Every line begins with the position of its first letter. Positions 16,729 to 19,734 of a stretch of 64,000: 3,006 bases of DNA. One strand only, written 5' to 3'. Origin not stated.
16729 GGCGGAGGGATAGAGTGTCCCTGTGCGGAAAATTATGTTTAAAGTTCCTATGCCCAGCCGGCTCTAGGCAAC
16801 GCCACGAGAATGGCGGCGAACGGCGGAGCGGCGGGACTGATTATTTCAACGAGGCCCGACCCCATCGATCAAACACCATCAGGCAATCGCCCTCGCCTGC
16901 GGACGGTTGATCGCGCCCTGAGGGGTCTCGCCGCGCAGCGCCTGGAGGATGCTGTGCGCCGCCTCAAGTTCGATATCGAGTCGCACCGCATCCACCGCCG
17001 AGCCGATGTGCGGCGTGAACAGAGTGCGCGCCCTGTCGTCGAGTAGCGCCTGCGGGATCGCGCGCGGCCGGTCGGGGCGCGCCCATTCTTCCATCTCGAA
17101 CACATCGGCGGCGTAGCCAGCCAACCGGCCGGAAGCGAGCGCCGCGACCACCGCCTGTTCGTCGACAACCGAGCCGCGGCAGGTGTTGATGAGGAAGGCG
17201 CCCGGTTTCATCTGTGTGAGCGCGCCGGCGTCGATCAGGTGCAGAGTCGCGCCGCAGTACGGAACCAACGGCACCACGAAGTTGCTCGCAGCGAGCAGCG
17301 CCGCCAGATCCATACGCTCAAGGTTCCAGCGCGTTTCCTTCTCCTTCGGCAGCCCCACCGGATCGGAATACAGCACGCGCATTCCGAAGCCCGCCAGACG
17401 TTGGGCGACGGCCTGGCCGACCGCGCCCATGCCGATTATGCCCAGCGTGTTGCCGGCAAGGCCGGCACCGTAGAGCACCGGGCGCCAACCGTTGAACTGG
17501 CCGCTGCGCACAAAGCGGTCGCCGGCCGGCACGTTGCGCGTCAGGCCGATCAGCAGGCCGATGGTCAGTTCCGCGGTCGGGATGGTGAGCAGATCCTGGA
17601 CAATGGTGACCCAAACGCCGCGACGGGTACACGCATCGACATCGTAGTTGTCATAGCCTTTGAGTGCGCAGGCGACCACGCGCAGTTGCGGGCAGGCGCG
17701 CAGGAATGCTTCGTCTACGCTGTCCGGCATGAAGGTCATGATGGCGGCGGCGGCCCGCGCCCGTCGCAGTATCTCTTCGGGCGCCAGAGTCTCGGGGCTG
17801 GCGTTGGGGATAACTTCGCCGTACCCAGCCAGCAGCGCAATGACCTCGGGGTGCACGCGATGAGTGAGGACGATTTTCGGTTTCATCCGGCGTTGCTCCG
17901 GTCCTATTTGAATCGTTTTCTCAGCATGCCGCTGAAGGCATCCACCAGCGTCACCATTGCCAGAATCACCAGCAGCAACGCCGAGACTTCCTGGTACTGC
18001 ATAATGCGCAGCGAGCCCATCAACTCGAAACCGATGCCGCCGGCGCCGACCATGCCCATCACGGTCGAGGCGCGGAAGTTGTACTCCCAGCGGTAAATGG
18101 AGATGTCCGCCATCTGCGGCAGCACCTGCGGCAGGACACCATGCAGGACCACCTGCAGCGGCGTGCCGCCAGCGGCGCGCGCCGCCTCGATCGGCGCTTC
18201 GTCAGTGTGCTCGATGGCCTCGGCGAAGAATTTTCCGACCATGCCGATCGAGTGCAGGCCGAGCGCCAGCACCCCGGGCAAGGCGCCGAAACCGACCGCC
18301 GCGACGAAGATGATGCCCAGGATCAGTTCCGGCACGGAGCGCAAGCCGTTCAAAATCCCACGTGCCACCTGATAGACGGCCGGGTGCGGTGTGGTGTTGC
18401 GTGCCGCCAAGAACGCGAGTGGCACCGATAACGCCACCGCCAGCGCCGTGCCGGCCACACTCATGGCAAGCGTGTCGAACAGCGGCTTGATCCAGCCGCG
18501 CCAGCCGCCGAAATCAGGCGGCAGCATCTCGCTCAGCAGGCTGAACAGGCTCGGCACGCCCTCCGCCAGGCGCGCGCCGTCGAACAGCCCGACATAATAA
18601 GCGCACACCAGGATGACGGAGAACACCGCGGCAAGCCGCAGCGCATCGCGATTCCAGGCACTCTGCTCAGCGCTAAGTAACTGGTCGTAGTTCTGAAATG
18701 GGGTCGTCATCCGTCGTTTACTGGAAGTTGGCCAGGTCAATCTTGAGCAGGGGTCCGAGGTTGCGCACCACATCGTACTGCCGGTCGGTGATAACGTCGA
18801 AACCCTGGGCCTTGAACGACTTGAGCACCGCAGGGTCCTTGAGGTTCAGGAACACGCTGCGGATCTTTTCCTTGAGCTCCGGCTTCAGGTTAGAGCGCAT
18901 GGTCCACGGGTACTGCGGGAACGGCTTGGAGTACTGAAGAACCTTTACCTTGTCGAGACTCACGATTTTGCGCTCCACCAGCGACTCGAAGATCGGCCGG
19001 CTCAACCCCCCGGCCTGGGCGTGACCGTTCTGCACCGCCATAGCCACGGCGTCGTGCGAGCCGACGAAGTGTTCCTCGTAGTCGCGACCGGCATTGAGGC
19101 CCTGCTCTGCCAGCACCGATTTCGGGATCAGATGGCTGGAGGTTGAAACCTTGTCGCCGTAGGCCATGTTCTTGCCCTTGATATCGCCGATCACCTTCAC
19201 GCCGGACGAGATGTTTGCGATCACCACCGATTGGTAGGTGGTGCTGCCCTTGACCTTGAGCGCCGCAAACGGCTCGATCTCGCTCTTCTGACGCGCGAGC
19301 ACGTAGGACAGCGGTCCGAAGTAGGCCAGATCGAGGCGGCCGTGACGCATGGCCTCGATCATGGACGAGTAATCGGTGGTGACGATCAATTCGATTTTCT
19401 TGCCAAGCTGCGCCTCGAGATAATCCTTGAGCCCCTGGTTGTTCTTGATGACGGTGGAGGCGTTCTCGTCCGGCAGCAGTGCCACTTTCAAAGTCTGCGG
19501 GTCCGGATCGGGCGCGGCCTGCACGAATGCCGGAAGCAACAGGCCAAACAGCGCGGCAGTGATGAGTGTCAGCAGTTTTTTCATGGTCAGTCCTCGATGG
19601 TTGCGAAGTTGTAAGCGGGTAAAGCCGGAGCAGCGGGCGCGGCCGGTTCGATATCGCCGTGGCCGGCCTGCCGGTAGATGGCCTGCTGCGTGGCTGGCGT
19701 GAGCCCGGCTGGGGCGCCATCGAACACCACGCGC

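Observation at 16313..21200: ptx cargo is bracketed by circularly permuted IS91-family transposase fragments plus a ~110-bp direct repeat, resembling a more-than-unit-length rolling-circle product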

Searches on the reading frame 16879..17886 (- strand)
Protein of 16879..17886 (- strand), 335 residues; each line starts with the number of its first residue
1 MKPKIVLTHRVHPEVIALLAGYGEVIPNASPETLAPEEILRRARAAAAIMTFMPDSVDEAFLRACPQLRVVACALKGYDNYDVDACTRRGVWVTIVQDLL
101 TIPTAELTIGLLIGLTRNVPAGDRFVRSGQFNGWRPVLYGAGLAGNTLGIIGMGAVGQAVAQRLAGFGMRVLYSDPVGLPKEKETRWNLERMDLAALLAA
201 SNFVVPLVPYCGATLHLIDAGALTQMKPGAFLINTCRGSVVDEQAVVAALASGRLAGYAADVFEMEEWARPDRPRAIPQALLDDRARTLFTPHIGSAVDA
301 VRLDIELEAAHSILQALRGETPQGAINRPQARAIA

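Call 10: search_protein_families(library=pfam, max_evalue=1, proteins=[window:16879-17886:-])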
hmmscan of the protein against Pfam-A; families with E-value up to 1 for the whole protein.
window:16879-17886:- (335 aa): 7 families
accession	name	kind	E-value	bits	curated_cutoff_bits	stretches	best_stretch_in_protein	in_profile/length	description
PF02826.25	2-Hacid_dh_C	-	5.8e-49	166.3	25.1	1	109-295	1-178/178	D-isomer specific 2-hydroxyacid dehydrogenase, NAD binding domain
PF00389.36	2-Hacid_dh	-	1.1e-22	80.6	24.6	1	5-327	1-134/134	D-isomer specific 2-hydroxyacid dehydrogenase, catalytic domain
PF03446.21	NAD_binding_2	-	0.00014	22.3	21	1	148-252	2-109/161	NAD binding domain of 6-phosphogluconate dehydrogenase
PF07991.19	KARI_N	-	0.0045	17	20.6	1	143-209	2-69/165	Acetohydroxy acid isomeroreductase, NADPH-binding domain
PF03807.23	F420_oxidored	-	0.096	13.7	21.6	1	148-172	2-27/94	NADP oxidoreductase coenzyme F420-dependent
PF00670.27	AdoHcyase_NAD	-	0.2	12.2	27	1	143-192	21-72/162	S-adenosyl-L-homocysteine hydrolase, NAD binding domain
PF00899.27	ThiF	-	0.94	9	28.1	0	149-170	24-45/238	ThiF family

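Call 27: find_related_loci(query=window:16879-17886:-, collection=genome_contigs, flank=10000)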
Query window:16879-17886:- (335 aa) in genome_contigs; peptide patterns used: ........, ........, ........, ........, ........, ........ (x = any residue, [..] = any of these).
182 stretches matched a pattern; 112 encode a relative of the query (tblastn E <= 1e-3); the best 80 are kept; 80 distinct loci.
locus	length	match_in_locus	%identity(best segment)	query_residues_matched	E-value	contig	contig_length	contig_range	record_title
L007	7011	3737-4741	81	1-335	0e+0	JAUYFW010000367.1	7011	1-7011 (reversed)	MAG: Sulfurimicrobium sp. isolate C21_metabat.bin.40 C21_k141_276125, whole genome shotgun sequence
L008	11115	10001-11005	81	1-335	0e+0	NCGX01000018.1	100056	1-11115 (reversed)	MAG: Hydrogenophilales bacterium 16-64-40 04302015_16_scaffold_229, whole genome shotgun sequence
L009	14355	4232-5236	81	1-335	0e+0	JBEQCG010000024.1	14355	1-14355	MAG: Thiobacillus sp. isolate 05_S201.semibin_refined.049_sub NODE_2050_length_14355_cov_15.167065, whole genome shotgun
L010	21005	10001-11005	81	1-335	0e+0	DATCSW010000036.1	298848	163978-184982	MAG TPA_asm: Thiobacillus sp. isolate SMAG_U7315 k141_39332, whole genome shotgun sequence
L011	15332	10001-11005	81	1-335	0e+0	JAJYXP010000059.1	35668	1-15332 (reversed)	MAG: Proteobacteria bacterium isolate FK3.bin53 NODE_2230_length_35668_cov_29.010861, whole genome shotgun sequence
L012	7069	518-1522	81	1-335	0e+0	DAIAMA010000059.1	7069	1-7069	MAG TPA_asm: bacterium isolate clean6551 NODE_59_length_7069_cov_1.641733, whole genome shotgun sequence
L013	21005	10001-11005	79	1-335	5e-180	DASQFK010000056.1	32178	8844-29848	MAG TPA_asm: Methylotenera sp. isolate SMAG_U11778 k141_160472, whole genome shotgun sequence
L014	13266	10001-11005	80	1-335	4e-180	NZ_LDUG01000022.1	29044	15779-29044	Thiobacillus denitrificans strain RG RG22, whole genome shotgun sequence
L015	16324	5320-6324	80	1-335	1e-179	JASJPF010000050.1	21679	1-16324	MAG: Thiobacillus sp. isolate MAG_58 NODE_1258_length_21679_cov_6.737699, whole genome shotgun sequence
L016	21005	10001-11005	79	1-335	1e-179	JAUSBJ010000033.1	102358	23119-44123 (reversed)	MAG: Sulfurimicrobium sp. isolate E6_metabat.bin.55 E6_k141_179512, whole genome shotgun sequence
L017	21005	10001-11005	79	1-335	5e-179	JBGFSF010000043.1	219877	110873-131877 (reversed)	MAG: Pseudomonadota bacterium isolate BA1A30.2019.Bin.39 NODE_32_length_219877_cov_25.838043, whole genome shotgun seque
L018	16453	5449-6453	79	1-335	8e-179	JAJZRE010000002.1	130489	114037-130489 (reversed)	MAG: Proteobacteria bacterium isolate SKS1.bin78 NODE_163_length_130489_cov_39.912221, whole genome shotgun sequence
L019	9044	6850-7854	79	1-335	7e-179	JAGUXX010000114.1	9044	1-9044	MAG: Betaproteobacteria bacterium isolate DeMMO4_3 c_000000006420, whole genome shotgun sequence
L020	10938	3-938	81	24-335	3e-170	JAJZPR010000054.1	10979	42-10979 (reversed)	MAG: Proteobacteria bacterium isolate SKS1.bin131 NODE_10589_length_10979_cov_8.829709, whole genome shotgun sequence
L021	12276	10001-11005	81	1-335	0e+0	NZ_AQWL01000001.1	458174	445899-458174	Thiobacillus denitrificans DSM 12475 B059DRAFT_scaffold_0.1_C, whole genome shotgun sequence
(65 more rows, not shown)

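Call 66: find_homologous_proteins(query=window:16879-17886:-, max_evalue=1e-100)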
Query window:16879-17886:- (335 aa): 1889 proteins with E <= 1e-100 among 8000 candidates; the best 120 are listed.
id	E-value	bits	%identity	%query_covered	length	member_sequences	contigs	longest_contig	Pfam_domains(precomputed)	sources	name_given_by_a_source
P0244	8.9e-217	737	99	100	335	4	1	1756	PF00389.37,PF02826.26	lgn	-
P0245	1.3e-205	700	94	100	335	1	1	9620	PF00389.37,PF02826.26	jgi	jgi:phosphonate dehydrogenase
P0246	2.8e-196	669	91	100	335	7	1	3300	PF03446.22,PF00389.37,PF02826.26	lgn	-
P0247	5.2e-191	652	87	100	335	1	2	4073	PF03446.22,PF00389.37,PF02826.26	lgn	-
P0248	9.7e-188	641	86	100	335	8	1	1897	PF03446.22,PF00389.37,PF02826.26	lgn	-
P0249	1.2e-178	611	82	100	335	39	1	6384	PF03446.22,PF00389.37,PF02826.26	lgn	-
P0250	3.5e-178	610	82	100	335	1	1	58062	PF03446.22,PF00389.37,PF02826.26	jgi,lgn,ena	-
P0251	2.3e-177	607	81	100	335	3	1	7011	PF03446.22,PF00389.37,PF02826.26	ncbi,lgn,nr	ncbi:MAG: phosphonate dehydrogenase [Sulfurimicrobium sp.]|nr:phosphonate dehydrogenase [Sulfurimicr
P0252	3.0e-177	607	81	100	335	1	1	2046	PF03446.22,PF00389.37,PF02826.26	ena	-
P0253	3.3e-177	606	81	100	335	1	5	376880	PF03446.22,PF00389.37,PF02826.26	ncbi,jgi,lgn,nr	ncbi:MAG: phosphonate dehydrogenase [Thiobacillus sp.]|jgi:phosphonate dehydrogenase|nr:MAG: hydroxy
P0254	4.2e-177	606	81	100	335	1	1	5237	PF03446.22,PF00389.37,PF02826.26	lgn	-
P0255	4.6e-177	606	81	100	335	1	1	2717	PF03446.22,PF00389.37,PF02826.26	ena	-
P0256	5.3e-177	606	81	100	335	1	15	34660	PF03446.22,PF00389.37,PF02826.26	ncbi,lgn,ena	-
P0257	6.1e-177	606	81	100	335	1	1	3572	PF03446.22,PF00389.37,PF02826.26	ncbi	-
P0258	6.8e-177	605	82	100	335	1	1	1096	PF03446.22,PF00389.37,PF02826.26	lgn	-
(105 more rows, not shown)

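Call 67: find_encoding_contigs(protein=P0245, flank=10000, max_places=3)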
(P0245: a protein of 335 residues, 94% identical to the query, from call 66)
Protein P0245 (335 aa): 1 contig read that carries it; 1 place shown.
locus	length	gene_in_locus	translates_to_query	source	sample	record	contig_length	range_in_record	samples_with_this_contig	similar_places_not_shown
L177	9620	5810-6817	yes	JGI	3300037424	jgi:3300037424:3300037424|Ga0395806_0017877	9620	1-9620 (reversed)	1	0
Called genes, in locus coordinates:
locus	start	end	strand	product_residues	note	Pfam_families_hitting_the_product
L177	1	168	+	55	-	?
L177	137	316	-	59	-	-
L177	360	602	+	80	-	-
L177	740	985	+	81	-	-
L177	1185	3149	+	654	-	PF05787:PhoX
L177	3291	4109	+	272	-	PF00005:ABC_tran, PF13304:AAA_21 (faint)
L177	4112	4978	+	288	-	PF12974:Phosphonate-bd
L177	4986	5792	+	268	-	PF00528:BPD_transp_1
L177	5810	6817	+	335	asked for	PF00389:2-Hacid_dh, PF02826:2-Hacid_dh_C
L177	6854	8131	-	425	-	PF11737:DUF3300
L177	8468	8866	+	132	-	-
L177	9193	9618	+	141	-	PF11756:YgbA_NO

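Call 68: find_encoding_contigs(protein=P0246, flank=10000, max_places=3)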
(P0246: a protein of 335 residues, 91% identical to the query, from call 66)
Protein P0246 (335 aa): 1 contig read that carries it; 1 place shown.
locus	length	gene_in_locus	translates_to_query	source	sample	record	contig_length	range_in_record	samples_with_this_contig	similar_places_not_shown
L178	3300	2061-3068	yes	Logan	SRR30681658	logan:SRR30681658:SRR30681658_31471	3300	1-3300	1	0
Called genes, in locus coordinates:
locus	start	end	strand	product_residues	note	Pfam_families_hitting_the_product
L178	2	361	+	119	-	?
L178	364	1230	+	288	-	PF12974:Phosphonate-bd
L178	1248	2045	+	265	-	PF00528:BPD_transp_1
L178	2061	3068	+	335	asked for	PF00389:2-Hacid_dh, PF02826:2-Hacid_dh_C, PF03446:NAD_binding_2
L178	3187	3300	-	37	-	?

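Call 69: find_encoding_contigs(protein=P0247, flank=10000, max_places=3)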
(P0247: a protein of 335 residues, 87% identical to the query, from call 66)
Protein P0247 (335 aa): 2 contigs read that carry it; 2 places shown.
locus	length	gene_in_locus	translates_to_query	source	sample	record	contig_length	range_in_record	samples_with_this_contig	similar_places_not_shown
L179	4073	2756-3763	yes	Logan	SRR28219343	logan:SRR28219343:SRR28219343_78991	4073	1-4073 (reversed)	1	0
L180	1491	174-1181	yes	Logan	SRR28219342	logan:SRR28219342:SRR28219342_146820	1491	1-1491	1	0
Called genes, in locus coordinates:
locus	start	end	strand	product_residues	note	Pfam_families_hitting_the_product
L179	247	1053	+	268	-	PF00005:ABC_tran, PF13304:AAA_21 (faint)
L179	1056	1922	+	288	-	PF12974:Phosphonate-bd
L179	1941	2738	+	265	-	PF00528:BPD_transp_1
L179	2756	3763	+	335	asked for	PF00389:2-Hacid_dh, PF02826:2-Hacid_dh_C, PF03446:NAD_binding_2 (weak)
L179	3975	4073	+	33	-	?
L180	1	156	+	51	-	?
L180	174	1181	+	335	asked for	PF00389:2-Hacid_dh, PF02826:2-Hacid_dh_C, PF03446:NAD_binding_2 (weak)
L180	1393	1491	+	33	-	?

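Call 73: search_protein_families(library=ncbifam, max_evalue=1e-10, proteins=[window:16879-17886:-])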
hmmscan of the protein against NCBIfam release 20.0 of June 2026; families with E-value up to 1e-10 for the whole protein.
window:16879-17886:- (335 aa): 21 families
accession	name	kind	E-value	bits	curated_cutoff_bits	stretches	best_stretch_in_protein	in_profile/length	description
NF009714.1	PRK13243.1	equivalog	7.3e-67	226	455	1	1-328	1-324/332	glyoxylate reductase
TIGR01327.1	PGDH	equivalog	2.3e-56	191.7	454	1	5-331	2-315/525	phosphoglycerate dehydrogenase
NF011938.0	PRK15409.1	equivalog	1.4e-49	168.9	492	1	1-327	1-319/324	glyoxylate/hydroxypyruvate reductase GhrB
NF005069.0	PRK06487.1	equivalog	1.2e-41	142.8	448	1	35-297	38-291/320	2-hydroxyacid dehydrogenase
NF008759.0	PRK11790.1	equivalog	9.6e-36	123.3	404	1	3-330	12-330/410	phosphoglycerate dehydrogenase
NF005750.0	PRK07574.1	equivalog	9.3e-34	117.1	329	1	52-263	99-311/386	NAD-dependent formate dehydrogenase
NF006263.0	PRK08410.1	equivalog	1e-33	117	389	1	33-302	30-292/311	D-2-hydroxyacid dehydrogenase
NF041369.1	Dhydh_Halo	equivalog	4.9e-31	108.1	400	1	46-305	41-283/305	D-2-hydroxyacid dehydrogenase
NF005387.0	PRK06932.1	equivalog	1.1e-30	106.6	492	1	35-300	34-293/314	2-hydroxyacid dehydrogenase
NF000492.1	vanH_gen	exception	7.3e-28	97.5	540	1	73-267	72-256/312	D-lactate dehydrogenase VanH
NF000128.1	vanH-Sc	exception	5.3e-25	88.2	650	1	59-268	76-277/337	D-lactate dehydrogenase VanH-Sc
NF001309.0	PRK00257.1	equivalog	4.8e-24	85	434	1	140-294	111-255/379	4-phosphoerythronate dehydrogenase PdxB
NF006374.0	PRK08605.1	subfamily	3.8e-22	78.8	356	1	70-317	72-322/332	D-lactate dehydrogenase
NF000371.1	vanH_Agroup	exception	5.8e-22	78.3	700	1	77-267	81-261/322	VanH-A/VanH-Pt family D-lactate dehydrogenase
NF000151.1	vanH-Ac1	exception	2.7e-21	76.3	750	1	126-267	157-292/351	D-lactate dehydrogenase VanH-Ac1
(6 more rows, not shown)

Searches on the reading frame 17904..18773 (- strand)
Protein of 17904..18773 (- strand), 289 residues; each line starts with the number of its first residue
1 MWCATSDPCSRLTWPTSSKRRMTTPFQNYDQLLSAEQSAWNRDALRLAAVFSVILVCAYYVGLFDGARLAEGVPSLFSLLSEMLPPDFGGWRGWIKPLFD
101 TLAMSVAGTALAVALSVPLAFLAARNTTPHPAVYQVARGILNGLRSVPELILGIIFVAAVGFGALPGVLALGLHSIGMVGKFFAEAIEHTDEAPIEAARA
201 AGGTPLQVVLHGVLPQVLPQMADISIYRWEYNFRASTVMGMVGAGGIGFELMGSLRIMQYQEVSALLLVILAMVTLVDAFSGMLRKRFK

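Call 10: search_protein_families(library=pfam, max_evalue=1, proteins=[window:17904-18773:-])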
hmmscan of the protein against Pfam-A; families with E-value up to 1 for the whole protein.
window:17904-18773:- (289 aa): 1 family
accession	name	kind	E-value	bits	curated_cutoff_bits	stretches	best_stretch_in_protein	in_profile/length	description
PF00528.27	BPD_transp_1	-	1.8e-22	80.4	26.4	1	117-288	2-182/184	Binding-protein-dependent transport system inner membrane component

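Call 73: search_protein_families(library=ncbifam, max_evalue=1e-10, proteins=[window:17904-18710:-])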
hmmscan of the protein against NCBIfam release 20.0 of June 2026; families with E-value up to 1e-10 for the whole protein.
window:17904-18710:- (268 aa): 2 families
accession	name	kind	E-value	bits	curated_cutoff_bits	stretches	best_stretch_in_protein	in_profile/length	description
TIGR01097.1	PhnE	equivalog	1.2e-89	300.1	216.7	1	26-267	10-251/252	phosphonate ABC transporter, permease protein PhnE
TIGR03416.1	ABC_choXWV_perm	equivalog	2.3e-13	50.3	363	1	72-253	83-262/267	choline ABC transporter permease subunit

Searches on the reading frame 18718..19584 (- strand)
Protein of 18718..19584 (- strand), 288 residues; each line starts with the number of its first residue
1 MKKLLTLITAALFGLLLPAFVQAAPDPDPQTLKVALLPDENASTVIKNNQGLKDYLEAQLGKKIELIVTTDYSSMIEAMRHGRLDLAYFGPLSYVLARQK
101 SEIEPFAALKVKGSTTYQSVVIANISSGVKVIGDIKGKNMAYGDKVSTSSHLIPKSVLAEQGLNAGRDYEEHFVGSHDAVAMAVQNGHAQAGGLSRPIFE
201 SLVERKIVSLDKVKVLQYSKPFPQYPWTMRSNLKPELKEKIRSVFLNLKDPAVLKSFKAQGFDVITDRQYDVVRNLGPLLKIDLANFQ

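Call 10: search_protein_families(library=pfam, max_evalue=1, proteins=[window:18718-19584:-])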
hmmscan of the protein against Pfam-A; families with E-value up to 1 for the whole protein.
window:18718-19584:- (288 aa): 6 families
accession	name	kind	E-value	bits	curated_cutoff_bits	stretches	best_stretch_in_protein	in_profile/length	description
PF12974.12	Phosphonate-bd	-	2.7e-70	236.9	27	1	35-270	2-242/242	ABC transporter, phosphonate, periplasmic substrate-binding protein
PF16868.10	NMT1_3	-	0.0017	18.4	27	1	119-195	94-167/289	NMT1-like family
PF03180.19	Lipoprotein_9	-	0.002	17.7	27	1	33-104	2-68/236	NlpA lipoprotein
PF13379.11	NMT1_2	-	0.0046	17.2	24.7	1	40-181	17-166/252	NMT1-like family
PF09084.16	NMT1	-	0.02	15.2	20.5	1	61-164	20-118/216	NMT1/THI5 like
PF12727.12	PBP_like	-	0.19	11.3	27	1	157-193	112-149/193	PBP superfamily domain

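Call 73: search_protein_families(library=ncbifam, max_evalue=1e-10, proteins=[window:18718-19584:-])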
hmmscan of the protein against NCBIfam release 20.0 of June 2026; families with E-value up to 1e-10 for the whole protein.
window:18718-19584:- (288 aa): 4 families
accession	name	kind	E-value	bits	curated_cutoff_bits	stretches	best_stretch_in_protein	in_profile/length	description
TIGR01098.1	3A0109s03R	subfamily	3.3e-74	249.6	112.05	1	1-248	1-253/253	phosphate/phosphite/phosphonate ABC transporter substrate-binding protein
TIGR03431.1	PhnD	equivalog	3.7e-59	200.5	261.1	1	1-277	1-283/288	phosphonate ABC transporter substrate-binding protein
TIGR04553.1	ABC_peri_selen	hypoth_equivalog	1.2e-45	155.9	250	1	31-275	1-257/266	putative selenate ABC transporter substrate-binding protein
NF049985.1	SBP_like_Rv1680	exception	4.3e-12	46.3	400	1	44-166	13-134/268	Rv1680 family SBP-like protein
